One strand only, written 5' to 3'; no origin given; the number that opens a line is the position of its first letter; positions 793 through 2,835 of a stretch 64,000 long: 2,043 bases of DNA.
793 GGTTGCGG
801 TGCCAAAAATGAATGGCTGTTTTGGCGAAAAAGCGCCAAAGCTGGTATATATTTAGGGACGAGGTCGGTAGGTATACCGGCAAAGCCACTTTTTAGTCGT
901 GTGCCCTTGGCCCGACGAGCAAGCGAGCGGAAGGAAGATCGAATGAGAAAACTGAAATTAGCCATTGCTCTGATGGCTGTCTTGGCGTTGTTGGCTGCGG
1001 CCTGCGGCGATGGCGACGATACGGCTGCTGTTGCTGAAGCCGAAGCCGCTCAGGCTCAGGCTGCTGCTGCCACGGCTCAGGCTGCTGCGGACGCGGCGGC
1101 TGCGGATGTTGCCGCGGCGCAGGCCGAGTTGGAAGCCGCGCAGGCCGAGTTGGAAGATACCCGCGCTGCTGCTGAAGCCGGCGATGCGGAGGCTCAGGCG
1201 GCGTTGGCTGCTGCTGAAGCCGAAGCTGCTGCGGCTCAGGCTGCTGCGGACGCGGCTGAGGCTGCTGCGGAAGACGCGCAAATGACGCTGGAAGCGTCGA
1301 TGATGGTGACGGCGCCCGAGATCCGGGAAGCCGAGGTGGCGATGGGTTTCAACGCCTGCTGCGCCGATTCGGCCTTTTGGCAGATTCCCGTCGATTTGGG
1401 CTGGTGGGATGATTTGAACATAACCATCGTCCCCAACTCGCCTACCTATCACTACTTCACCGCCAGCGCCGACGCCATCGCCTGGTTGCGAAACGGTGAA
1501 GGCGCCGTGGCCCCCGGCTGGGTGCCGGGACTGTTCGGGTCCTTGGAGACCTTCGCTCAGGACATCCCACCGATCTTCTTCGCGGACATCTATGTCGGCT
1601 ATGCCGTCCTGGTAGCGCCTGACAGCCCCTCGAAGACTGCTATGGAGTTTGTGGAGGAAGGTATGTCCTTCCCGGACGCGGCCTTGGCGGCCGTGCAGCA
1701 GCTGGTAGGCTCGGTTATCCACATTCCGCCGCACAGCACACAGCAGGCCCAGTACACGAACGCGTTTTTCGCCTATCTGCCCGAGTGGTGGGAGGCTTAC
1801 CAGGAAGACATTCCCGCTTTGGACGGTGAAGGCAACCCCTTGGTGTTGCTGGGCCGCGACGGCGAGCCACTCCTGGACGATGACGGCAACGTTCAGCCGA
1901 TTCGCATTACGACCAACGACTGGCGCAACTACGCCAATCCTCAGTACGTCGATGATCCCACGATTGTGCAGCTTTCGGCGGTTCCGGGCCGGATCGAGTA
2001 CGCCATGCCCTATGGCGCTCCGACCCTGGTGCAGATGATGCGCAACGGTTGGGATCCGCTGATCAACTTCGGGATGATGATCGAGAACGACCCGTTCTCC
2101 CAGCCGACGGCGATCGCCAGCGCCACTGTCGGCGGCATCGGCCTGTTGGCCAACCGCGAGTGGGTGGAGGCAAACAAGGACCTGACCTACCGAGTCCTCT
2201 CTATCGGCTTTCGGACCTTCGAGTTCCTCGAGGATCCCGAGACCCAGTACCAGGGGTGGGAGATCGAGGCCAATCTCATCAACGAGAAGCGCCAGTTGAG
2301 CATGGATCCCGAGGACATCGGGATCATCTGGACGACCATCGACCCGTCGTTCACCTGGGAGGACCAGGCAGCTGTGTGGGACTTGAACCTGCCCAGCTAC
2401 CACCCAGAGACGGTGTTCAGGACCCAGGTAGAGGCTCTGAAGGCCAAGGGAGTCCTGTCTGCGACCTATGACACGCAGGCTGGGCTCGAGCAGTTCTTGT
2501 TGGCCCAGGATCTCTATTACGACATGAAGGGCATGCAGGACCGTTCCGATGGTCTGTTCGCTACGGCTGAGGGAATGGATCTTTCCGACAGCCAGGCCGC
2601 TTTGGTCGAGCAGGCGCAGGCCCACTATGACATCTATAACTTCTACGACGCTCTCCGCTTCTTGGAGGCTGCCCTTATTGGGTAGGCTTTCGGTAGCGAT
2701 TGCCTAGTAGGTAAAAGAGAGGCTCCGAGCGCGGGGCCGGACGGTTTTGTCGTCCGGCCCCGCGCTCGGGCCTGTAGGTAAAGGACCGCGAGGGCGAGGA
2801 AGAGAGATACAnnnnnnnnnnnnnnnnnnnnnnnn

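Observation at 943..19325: Three tandem copies of a transporter cassette (binding lipoprotein, two permeases, ABC ATPase, EamA transporter), with the binding proteins diverged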

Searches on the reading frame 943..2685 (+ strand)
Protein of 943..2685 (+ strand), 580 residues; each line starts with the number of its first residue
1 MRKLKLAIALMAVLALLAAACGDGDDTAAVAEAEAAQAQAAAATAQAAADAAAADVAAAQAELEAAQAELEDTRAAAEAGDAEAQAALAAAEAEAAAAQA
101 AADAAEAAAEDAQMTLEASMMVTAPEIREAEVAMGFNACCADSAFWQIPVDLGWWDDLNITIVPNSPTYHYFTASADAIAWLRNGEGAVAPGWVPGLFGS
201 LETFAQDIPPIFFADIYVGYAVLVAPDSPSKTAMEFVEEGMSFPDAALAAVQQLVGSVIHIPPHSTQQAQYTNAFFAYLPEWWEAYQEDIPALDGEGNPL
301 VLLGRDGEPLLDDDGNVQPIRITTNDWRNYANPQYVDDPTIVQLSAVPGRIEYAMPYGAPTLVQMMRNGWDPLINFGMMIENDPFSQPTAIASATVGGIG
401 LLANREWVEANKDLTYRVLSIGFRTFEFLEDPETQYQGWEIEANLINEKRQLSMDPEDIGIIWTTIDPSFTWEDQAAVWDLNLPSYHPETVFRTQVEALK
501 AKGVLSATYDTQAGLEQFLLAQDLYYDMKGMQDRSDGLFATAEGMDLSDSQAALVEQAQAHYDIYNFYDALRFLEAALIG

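Call 4: search_protein_families(library=pfam, proteins=[window:943-2685:+], max_evalue=0.1)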
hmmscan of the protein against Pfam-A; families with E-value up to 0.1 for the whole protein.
window:943-2685:+ (580 aa): 0 families

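Call 5: search_protein_families(library=ncbifam, proteins=[window:943-2685:+], max_evalue=0.1)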
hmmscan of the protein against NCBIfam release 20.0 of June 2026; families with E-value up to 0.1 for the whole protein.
window:943-2685:+ (580 aa): 0 families

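Call 10: find_homologous_proteins(query=window:943-2682:+)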
Query window:943-2682:+ (580 aa): 162 proteins with E <= 0.001 among 8000 candidates; the best 120 are listed.
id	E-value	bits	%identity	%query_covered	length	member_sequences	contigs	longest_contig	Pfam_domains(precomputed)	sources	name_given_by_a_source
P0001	0.0e+0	1281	100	100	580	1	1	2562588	-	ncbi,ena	-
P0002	0.0e+0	1117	92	81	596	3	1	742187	-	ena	-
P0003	0.0e+0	1110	90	80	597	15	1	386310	-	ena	-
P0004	0.0e+0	1094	90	81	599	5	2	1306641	-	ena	-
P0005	0.0e+0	1074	88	81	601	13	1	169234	-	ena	-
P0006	0.0e+0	1061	87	81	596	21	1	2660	-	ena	-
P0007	0.0e+0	1055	87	80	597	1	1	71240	-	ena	-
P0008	0.0e+0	1037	84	80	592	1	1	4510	-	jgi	jgi:hypothetical protein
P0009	0.0e+0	1029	84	80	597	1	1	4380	-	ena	-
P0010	0.0e+0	1024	84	81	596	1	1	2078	-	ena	-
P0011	2.6e-297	1005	83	80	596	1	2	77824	-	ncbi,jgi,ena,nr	ncbi:MAG: hypothetical protein OXQ32_03790 [bacterium]|nr:hypothetical protein [bacterium]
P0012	2.2e-296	1002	83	80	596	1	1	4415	-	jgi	-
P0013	1.8e-293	992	77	81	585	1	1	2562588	-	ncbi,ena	-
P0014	5.9e-291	984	89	81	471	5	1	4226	-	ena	-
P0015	5.1e-284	961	81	79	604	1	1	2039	-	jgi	jgi:flagellar biosynthesis GTPase FlhF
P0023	1.7e-274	930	72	100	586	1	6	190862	-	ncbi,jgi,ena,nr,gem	ncbi:MAG: hypothetical protein OXC98_05950 [bacterium]|nr:hypothetical protein [Acidimicrobiia bacte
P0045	2.4e-269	913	84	80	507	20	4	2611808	-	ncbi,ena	-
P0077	2.3e-264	896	76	79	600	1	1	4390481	-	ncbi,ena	-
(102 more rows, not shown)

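Call 31: find_encoding_contigs(protein=P0001, flank=10000, max_places=3)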
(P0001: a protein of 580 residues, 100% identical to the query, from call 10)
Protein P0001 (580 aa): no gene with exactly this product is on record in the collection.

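Call 32: find_encoding_contigs(protein=P0023, flank=10000, max_places=3)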
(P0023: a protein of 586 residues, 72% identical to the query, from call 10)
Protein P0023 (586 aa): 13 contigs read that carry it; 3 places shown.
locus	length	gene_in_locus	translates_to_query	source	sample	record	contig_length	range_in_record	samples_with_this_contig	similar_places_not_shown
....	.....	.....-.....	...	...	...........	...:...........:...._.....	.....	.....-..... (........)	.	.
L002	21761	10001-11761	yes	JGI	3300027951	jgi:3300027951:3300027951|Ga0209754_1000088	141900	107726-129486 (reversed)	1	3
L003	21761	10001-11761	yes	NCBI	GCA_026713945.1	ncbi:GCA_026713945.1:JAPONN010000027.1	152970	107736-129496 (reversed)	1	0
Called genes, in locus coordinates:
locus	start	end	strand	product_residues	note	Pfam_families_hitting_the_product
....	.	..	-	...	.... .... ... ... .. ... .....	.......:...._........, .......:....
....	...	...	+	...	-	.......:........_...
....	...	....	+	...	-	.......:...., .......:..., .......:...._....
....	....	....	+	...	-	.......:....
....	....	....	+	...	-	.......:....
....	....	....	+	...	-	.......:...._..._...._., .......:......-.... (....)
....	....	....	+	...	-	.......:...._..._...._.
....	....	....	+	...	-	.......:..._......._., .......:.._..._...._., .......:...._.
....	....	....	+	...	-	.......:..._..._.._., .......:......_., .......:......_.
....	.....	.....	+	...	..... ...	-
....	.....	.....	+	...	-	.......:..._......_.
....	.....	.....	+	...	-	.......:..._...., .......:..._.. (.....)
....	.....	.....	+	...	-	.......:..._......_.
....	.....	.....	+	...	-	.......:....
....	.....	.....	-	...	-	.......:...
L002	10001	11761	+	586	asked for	-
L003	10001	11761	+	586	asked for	-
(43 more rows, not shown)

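Call 33: find_encoding_contigs(protein=P0077, flank=10000, max_places=2)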
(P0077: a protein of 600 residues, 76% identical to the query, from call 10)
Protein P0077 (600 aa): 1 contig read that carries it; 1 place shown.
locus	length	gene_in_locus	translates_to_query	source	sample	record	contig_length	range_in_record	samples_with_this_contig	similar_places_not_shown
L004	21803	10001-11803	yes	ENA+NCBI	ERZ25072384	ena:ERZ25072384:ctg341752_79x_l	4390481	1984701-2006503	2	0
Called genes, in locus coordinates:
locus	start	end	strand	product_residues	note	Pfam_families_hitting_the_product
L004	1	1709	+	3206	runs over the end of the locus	PF00109:ketoacyl-synt, PF02801:Ketoacyl-synt_C, PF16197:KAsynt_C_assoc, PF22621:CurL-like_PKS_C, PF00698:Acyl_transf_1, PF21089:PKS_DH_N, PF14765:PS-DH, PF08242:Methyltransf_12, +16 more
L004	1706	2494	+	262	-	PF00106:adh_short, PF01370:Epimerase (faint), PF08659:KR, PF13561:adh_short_C2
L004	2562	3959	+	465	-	PF04734:Ceramidase_alk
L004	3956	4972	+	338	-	PF00005:ABC_tran, PF13304:AAA_21 (faint), PF08352:oligo_HPY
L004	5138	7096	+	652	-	PF00496:SBP_bac_5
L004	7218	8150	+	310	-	PF19300:BPD_transp_1_N, PF00528:BPD_transp_1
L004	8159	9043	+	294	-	PF12911:OppC_N, PF00528:BPD_transp_1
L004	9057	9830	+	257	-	PF00106:adh_short, PF08659:KR, PF23441:SDR, PF13561:adh_short_C2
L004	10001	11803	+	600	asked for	-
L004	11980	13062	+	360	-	PF00528:BPD_transp_1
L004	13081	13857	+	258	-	PF00005:ABC_tran, PF13304:AAA_21 (faint)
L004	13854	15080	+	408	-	PF00528:BPD_transp_1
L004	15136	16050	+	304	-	PF00892:EamA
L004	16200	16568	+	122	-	PF05942:PaREP1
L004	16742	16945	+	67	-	-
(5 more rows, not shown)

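Call 44: find_encoding_contigs(protein=P0045, flank=10000, max_places=3)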
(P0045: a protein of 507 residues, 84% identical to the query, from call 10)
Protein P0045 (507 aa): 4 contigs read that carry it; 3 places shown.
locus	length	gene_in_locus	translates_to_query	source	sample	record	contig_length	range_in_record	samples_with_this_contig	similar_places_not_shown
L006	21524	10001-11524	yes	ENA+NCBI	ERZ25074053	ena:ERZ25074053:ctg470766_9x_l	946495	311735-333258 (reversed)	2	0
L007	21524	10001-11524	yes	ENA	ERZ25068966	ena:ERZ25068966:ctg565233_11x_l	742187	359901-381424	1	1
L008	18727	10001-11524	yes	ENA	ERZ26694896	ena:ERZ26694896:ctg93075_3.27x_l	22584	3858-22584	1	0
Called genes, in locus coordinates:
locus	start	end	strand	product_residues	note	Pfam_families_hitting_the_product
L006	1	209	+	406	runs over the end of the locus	PF00528:BPD_transp_1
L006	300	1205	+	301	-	PF00892:EamA, PF03151:TPT (weak), PF00892:EamA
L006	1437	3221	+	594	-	-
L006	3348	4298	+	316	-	PF00528:BPD_transp_1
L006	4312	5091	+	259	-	PF00005:ABC_tran, PF13304:AAA_21 (faint)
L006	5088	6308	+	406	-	PF00528:BPD_transp_1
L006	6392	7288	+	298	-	PF00892:EamA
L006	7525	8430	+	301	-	PF00892:EamA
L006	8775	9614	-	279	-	PF12146:Hydrolase_4, PF00561:Abhydrolase_1, PF12697:Abhydrolase_6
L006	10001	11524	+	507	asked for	-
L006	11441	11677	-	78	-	-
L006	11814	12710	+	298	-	PF00892:EamA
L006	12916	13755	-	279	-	PF00561:Abhydrolase_1, PF12146:Hydrolase_4, PF12697:Abhydrolase_6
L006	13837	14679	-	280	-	PF00561:Abhydrolase_1, PF12146:Hydrolase_4, PF12697:Abhydrolase_6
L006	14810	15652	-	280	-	PF00561:Abhydrolase_1, PF12146:Hydrolase_4, PF12697:Abhydrolase_6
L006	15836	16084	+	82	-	-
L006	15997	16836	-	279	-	PF00561:Abhydrolase_1, PF12146:Hydrolase_4, PF12697:Abhydrolase_6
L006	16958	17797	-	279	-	PF00561:Abhydrolase_1, PF12146:Hydrolase_4, PF12697:Abhydrolase_6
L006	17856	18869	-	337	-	PF01118:Semialdhyde_dh, PF02774:Semialdhyde_dhC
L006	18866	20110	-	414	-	PF00696:AA_kinase, PF22629:ACT_AHAS_ss (faint), PF01842:ACT, PF22468:ACT_9, PF13840:ACT_7, PF01842:ACT, PF22468:ACT_9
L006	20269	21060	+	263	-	PF00160:Pro_isomerase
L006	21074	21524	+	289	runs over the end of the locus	PF02811:PHP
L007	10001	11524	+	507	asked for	-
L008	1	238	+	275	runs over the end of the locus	-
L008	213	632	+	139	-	PF00528:BPD_transp_1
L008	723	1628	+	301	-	PF00892:EamA, PF03151:TPT (weak), PF00892:EamA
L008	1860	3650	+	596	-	-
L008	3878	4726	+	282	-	PF00528:BPD_transp_1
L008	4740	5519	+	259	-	PF00005:ABC_tran, PF13304:AAA_21 (faint)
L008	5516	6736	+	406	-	PF00528:BPD_transp_1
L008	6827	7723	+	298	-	PF00892:EamA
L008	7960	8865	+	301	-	PF00892:EamA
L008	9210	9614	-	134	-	PF12146:Hydrolase_4, PF00561:Abhydrolase_1, PF12697:Abhydrolase_6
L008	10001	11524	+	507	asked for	-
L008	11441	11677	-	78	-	-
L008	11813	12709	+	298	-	PF00892:EamA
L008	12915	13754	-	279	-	PF00561:Abhydrolase_1, PF12146:Hydrolase_4, PF12697:Abhydrolase_6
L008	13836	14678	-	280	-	PF00561:Abhydrolase_1, PF12146:Hydrolase_4, PF12697:Abhydrolase_6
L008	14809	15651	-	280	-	PF00561:Abhydrolase_1, PF12146:Hydrolase_4, PF12697:Abhydrolase_6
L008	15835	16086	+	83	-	-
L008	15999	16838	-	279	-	PF00561:Abhydrolase_1, PF12146:Hydrolase_4, PF12697:Abhydrolase_6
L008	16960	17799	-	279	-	PF00561:Abhydrolase_1, PF12146:Hydrolase_4, PF12697:Abhydrolase_6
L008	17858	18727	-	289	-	?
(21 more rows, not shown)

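Call 45: find_encoding_contigs(protein=P0007, flank=10000, max_places=2)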
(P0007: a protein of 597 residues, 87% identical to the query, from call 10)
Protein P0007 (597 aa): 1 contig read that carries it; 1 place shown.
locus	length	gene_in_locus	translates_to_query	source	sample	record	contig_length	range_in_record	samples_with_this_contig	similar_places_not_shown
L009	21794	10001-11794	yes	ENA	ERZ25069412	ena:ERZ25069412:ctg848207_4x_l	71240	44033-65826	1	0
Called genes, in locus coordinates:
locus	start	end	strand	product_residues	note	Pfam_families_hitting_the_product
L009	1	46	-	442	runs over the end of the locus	PF24961:NfeD_membrane, PF01957:NfeD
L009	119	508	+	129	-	PF00072:Response_reg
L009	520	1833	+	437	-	PF01595:CNNM, PF00571:CBS, PF03471:CorC_HlyC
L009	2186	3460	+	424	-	PF00291:PALP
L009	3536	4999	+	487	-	PF00291:PALP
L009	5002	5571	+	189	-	PF00383:dCMP_cyt_deam_1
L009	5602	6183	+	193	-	PF00383:dCMP_cyt_deam_1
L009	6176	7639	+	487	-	PF00941:FAD_binding_5, PF03450:CO_deh_flav_C, PF01799:Fer2_2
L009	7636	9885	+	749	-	PF01315:Ald_Xan_dh_C, PF02738:MoCoBD_1, PF20256:MoCoBD_2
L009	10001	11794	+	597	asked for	-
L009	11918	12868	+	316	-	PF00528:BPD_transp_1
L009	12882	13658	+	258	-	PF00005:ABC_tran, PF13304:AAA_21 (faint)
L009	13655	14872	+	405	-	PF00528:BPD_transp_1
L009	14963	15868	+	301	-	PF00892:EamA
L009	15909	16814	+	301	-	PF00892:EamA, PF03151:TPT (weak), PF00892:EamA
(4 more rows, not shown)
